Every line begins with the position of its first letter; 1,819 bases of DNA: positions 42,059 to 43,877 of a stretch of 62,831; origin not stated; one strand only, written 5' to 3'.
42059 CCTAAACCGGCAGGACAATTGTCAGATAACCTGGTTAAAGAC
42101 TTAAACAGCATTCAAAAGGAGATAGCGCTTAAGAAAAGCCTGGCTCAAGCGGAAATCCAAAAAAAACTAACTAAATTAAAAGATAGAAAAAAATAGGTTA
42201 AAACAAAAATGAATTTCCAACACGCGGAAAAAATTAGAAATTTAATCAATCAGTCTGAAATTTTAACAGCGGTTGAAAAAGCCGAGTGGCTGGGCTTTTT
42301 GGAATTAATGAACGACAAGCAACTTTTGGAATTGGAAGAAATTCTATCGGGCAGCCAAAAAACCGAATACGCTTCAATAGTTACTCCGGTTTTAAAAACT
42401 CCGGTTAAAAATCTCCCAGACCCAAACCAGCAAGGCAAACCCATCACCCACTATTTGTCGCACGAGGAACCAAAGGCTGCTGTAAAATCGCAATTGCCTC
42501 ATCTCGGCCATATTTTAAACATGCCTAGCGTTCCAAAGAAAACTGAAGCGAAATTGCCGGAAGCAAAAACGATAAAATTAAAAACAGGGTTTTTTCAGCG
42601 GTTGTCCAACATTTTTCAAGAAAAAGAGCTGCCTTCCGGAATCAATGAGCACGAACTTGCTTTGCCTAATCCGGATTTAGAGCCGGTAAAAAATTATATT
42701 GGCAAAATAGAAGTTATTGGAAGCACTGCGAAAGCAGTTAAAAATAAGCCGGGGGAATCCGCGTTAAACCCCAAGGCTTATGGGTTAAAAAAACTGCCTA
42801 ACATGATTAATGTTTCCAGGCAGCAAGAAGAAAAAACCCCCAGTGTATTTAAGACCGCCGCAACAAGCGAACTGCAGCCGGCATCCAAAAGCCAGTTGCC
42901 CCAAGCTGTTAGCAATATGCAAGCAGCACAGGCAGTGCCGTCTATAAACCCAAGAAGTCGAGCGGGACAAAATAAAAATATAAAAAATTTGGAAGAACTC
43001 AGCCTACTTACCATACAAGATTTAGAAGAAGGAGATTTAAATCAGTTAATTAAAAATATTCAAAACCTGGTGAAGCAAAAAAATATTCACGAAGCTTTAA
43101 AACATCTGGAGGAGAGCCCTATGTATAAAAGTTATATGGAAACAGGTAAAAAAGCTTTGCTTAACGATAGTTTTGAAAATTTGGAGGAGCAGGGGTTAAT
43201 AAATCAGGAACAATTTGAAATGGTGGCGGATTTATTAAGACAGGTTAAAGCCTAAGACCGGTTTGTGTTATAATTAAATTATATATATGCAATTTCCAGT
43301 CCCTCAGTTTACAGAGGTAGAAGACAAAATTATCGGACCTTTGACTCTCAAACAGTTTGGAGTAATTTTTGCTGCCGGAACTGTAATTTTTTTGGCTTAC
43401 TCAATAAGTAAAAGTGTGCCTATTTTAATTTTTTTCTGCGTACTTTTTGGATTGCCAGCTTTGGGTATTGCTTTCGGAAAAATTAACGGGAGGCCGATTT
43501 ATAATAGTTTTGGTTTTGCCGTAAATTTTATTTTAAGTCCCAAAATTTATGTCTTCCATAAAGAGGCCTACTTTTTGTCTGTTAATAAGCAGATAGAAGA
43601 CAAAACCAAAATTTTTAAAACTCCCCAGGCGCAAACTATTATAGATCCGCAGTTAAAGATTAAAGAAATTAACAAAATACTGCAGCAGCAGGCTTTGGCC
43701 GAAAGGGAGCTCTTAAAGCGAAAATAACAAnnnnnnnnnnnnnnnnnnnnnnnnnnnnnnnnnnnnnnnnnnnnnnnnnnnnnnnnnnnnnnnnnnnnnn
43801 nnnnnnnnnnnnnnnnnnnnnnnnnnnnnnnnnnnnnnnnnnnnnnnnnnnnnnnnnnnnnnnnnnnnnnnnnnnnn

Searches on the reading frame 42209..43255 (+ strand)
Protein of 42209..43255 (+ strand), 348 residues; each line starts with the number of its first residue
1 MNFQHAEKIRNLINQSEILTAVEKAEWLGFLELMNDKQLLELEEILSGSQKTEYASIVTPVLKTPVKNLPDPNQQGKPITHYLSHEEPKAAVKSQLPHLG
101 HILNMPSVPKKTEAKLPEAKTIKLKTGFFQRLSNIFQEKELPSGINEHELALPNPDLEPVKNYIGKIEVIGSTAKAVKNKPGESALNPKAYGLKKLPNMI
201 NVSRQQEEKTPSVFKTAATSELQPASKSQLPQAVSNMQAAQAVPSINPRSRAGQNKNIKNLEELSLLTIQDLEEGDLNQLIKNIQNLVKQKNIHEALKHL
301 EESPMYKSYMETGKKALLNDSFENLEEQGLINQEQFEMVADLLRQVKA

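Call 3: search_protein_families(library=pfam, proteins=[window:42209-43255:+], max_evalue=0.1)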
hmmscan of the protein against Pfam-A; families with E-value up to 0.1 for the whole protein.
window:42209-43255:+ (348 aa): 3 families
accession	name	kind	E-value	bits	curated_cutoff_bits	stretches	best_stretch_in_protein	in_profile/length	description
PF23940.1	DUF7275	-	0.00021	21.7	27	1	281-331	68-118/188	Domain of unknown function (DUF7275)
PF01335.27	DED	-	0.033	14.9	35.9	1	295-347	18-68/82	Death effector domain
PF18616.6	CdiI_3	-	0.034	14.6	28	0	254-311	14-69/95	CDI immunity proteins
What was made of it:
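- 42209..43255 (+): g7: soluble 348-aa protein with a conserved N-terminal helix motif, a Pro-rich disordered linker and a conserved C-terminal helical domain. Only a sub-threshold DUF7275 hit, E=2e-4 (call 3).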

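Call 30: search_protein_families(library=ncbifam, proteins=[window:42209-43255:+], max_evalue=1)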
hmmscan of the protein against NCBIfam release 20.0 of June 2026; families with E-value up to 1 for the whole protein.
window:42209-43255:+ (348 aa): 3 families
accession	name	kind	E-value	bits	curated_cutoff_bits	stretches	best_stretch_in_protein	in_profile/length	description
NF001995.1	PRK00794.1-1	equivalog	0.11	12.8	125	1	257-301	71-115/125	flagellar biosynthesis repressor FlbT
NF009461.0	PRK12821.1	equivalog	0.11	11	399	1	223-320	359-452/477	aspartyl/glutamyl-tRNA amidotransferase subunit C-like protein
NF000684.0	PRK00034.3-4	equivalog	0.73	10.2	97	0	255-294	7-46/97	Asp-tRNA(Asn) amidotransferase subunit GatC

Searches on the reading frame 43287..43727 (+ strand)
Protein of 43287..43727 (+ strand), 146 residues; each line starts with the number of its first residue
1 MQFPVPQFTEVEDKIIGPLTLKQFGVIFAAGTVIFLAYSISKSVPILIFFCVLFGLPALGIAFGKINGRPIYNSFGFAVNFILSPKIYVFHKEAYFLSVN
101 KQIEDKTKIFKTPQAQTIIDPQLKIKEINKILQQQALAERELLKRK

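Call 4: search_protein_families(library=pfam, proteins=[window:43287-43727:+], max_evalue=0.1)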
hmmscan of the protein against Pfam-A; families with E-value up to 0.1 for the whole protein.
window:43287-43727:+ (146 aa): 2 families
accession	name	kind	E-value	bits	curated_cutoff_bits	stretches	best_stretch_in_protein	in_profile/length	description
PF12666.12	PrgI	-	2.5e-09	38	27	1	9-90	7-91/91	PrgI family protein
PF09605.15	Trep_Strep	-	0.0077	16.7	28.7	1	22-100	55-136/185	Hypothetical bacterial integral membrane protein (Trep_Strep)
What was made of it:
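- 43287..43727 (+): g8: PrgI/VirB3-like two-TM protein. Pfam PrgI E=2.5e-9, above the gathering score (call 4).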

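Call 98: search_protein_families(library=ncbifam, proteins=[window:43287-43727:+], max_evalue=0.001)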
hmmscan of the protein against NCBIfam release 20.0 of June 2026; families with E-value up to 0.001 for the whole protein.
window:43287-43727:+ (146 aa): 0 families
